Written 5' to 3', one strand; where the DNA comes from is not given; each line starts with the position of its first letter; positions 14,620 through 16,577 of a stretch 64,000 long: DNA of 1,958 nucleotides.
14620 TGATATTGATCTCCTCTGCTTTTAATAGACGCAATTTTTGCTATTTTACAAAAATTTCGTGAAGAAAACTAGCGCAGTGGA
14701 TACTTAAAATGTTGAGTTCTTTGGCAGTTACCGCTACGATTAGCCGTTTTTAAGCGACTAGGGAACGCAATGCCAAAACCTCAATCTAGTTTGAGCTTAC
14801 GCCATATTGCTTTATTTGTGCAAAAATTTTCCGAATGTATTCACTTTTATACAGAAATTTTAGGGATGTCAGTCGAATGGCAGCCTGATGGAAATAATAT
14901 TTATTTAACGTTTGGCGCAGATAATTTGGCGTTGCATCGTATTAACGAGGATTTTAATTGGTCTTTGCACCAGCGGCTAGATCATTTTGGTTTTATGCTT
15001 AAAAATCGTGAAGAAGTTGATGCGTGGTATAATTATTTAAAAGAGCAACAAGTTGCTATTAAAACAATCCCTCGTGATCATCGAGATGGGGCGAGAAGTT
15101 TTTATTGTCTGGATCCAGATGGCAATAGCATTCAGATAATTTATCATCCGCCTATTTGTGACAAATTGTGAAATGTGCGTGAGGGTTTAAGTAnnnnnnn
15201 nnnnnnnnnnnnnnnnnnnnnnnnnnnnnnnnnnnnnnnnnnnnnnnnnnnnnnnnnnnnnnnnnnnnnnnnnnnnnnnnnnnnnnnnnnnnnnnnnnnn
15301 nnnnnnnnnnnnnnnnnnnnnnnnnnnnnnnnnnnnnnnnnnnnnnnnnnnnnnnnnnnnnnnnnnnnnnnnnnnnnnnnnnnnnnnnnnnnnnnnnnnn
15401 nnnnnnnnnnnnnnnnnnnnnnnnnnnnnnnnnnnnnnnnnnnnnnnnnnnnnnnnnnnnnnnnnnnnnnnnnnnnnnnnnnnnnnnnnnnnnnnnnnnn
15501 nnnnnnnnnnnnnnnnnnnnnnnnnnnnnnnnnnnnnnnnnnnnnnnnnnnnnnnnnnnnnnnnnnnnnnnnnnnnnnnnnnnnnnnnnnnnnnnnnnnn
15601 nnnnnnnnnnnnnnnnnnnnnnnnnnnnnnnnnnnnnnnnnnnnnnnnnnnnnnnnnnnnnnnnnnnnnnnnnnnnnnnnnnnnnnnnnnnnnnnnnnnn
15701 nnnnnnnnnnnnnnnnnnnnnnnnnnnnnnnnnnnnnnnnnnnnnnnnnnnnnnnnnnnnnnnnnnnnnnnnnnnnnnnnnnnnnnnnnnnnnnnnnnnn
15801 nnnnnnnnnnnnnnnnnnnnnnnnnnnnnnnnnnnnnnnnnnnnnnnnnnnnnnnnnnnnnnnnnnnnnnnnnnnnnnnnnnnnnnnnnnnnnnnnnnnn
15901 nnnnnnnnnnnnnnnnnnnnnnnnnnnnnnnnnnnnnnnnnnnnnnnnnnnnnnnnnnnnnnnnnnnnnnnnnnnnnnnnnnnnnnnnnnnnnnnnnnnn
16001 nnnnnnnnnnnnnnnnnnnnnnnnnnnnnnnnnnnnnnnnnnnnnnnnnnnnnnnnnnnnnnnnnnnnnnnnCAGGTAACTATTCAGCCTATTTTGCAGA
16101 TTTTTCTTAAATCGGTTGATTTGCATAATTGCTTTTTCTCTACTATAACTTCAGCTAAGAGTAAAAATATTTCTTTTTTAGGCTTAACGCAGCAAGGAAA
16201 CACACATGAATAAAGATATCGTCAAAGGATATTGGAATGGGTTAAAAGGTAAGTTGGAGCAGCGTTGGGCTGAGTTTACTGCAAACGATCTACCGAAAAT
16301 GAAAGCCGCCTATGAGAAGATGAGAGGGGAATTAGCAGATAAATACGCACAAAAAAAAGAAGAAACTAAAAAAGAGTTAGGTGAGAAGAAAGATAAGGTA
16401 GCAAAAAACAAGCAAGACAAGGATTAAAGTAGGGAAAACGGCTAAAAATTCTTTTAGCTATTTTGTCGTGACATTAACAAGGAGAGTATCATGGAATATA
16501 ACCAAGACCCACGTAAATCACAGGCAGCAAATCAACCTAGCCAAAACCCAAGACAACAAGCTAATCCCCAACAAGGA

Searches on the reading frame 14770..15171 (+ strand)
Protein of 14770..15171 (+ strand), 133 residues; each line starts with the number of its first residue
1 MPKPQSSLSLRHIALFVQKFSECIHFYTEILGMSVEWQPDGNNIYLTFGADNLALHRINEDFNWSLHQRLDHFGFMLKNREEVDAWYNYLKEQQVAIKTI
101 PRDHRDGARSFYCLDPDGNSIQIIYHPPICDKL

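Call 35: search_protein_families(library=pfam, proteins=[window:14770-15171:+], max_evalue=0.00001)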
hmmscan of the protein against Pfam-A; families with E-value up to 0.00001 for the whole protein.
window:14770-15171:+ (133 aa): 2 families
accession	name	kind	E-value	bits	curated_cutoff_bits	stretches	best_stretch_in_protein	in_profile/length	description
PF00903.31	Glyoxalase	-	3e-20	73.2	20.6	1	10-123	2-121/121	Glyoxalase/Bleomycin resistance protein/Dioxygenase superfamily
PF12681.13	Glyoxalase_2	-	7.8e-07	29.5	30.1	1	13-123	4-113/118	Glyoxalase-like domain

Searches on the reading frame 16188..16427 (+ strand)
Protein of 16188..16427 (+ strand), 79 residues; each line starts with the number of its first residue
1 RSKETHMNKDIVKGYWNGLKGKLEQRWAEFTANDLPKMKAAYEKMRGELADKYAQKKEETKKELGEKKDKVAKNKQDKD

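Call 13: search_protein_families(library=pfam, proteins=[window:16188-16427:+], max_evalue=0.01)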
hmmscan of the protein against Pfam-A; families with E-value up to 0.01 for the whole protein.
window:16188-16427:+ (79 aa): 1 family
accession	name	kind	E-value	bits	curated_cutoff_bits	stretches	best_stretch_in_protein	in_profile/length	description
PF05532.17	CsbD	-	0.00037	20.8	40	1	10-62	1-53/53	CsbD-like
